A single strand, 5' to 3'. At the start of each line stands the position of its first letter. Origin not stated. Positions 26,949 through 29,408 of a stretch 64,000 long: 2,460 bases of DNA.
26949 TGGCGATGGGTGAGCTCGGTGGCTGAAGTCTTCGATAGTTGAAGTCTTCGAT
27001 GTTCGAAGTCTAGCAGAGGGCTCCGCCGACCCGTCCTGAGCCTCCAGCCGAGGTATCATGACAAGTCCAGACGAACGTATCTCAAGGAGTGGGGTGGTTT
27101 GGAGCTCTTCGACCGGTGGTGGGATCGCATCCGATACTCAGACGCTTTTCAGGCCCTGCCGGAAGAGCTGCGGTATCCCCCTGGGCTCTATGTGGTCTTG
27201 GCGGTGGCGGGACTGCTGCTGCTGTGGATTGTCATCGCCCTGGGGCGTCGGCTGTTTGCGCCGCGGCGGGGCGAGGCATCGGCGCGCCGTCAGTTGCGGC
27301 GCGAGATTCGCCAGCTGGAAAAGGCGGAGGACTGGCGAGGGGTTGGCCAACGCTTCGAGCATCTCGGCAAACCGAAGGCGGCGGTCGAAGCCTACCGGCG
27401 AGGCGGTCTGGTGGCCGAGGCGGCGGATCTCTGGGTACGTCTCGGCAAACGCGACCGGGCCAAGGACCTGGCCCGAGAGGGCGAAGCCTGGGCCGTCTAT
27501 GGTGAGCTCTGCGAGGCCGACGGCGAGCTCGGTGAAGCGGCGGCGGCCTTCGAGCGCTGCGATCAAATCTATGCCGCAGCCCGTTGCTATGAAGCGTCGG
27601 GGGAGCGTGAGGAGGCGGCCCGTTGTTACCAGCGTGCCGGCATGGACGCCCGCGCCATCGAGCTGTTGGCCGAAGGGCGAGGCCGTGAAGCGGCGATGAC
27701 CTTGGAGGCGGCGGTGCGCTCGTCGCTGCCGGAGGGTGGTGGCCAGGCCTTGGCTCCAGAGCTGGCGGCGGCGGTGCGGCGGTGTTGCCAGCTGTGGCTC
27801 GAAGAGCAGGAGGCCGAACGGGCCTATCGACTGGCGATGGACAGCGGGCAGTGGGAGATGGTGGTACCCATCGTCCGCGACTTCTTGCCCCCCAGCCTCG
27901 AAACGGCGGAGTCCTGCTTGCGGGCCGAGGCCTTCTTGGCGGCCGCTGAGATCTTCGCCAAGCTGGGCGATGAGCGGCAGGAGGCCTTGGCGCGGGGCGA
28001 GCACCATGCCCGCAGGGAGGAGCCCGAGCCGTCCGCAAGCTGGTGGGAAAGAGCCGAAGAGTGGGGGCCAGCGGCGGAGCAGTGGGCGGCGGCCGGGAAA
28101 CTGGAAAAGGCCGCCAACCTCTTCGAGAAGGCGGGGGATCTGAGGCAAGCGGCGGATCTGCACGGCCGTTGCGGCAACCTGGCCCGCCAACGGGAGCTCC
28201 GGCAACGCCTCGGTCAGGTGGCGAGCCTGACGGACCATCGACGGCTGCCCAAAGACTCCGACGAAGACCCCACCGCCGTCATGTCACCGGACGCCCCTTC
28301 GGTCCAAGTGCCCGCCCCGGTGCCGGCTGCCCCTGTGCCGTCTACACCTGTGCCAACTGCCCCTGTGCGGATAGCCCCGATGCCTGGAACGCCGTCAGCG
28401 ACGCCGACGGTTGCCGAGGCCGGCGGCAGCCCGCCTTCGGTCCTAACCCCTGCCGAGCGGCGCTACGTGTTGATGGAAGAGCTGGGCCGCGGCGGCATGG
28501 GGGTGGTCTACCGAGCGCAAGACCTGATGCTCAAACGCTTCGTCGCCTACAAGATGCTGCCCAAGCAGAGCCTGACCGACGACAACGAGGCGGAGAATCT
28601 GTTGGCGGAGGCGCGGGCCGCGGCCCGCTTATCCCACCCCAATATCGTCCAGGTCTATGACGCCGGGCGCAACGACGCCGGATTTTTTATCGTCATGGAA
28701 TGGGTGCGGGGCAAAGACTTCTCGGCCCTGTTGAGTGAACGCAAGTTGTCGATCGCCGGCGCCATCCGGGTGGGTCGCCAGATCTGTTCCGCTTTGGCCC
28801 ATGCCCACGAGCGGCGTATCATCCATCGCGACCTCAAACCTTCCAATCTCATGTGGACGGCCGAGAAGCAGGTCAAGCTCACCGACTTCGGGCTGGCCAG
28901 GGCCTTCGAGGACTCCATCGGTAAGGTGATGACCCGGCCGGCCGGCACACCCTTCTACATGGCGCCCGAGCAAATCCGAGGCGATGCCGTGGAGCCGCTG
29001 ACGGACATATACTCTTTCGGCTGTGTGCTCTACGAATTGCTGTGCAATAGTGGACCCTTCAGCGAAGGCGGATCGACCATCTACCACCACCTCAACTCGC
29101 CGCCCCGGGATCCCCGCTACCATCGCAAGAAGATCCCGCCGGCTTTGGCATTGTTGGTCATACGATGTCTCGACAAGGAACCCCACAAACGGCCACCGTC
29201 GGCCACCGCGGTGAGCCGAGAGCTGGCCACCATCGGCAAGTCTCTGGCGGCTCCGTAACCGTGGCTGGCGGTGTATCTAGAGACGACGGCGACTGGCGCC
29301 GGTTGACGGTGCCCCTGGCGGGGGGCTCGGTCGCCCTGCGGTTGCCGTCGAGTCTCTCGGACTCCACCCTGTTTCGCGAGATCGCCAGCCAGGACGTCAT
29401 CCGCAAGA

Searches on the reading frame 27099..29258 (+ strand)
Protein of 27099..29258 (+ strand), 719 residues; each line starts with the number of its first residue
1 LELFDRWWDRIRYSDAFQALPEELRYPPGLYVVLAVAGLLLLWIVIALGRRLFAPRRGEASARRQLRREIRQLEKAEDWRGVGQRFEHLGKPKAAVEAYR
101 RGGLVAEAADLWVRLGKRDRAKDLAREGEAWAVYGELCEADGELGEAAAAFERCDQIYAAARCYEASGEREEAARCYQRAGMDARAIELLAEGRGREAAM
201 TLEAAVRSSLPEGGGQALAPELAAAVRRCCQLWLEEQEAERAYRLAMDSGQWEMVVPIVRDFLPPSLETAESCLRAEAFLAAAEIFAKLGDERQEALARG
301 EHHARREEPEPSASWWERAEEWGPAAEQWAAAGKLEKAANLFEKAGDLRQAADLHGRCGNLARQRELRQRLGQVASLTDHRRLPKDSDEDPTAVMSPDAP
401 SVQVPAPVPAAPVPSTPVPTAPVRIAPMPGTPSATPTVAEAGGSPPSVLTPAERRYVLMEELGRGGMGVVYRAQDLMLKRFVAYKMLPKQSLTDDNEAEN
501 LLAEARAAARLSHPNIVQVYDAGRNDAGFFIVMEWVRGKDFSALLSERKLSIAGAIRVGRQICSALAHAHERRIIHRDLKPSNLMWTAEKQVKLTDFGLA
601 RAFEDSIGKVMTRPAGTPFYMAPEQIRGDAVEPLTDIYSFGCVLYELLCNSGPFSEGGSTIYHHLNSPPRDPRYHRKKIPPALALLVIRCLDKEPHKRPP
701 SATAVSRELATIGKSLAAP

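Call 37: search_protein_families(library=pfam, proteins=[window:27099-29258:+], max_evalue=0.001)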
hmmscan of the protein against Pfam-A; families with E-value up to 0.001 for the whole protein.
window:27099-29258:+ (719 aa): 4 families
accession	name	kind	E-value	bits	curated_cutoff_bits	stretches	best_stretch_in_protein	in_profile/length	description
PF00069.31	Pkinase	-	5e-57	193.7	31.7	1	456-705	1-258/263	Protein kinase domain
PF07714.23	PK_Tyr_Ser-Thr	-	7.3e-38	130.8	23.1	1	458-701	3-251/258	Protein tyrosine and serine/threonine kinase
PF03109.22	ABC1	-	3.5e-06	26.8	22.9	1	499-606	115-220/244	ABC1 atypical kinase-like domain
PF24762.1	TPR_IF140-IFT172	-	5.5e-05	22.4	26.8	0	152-256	278-371/486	IF140/IFT172 TPR domain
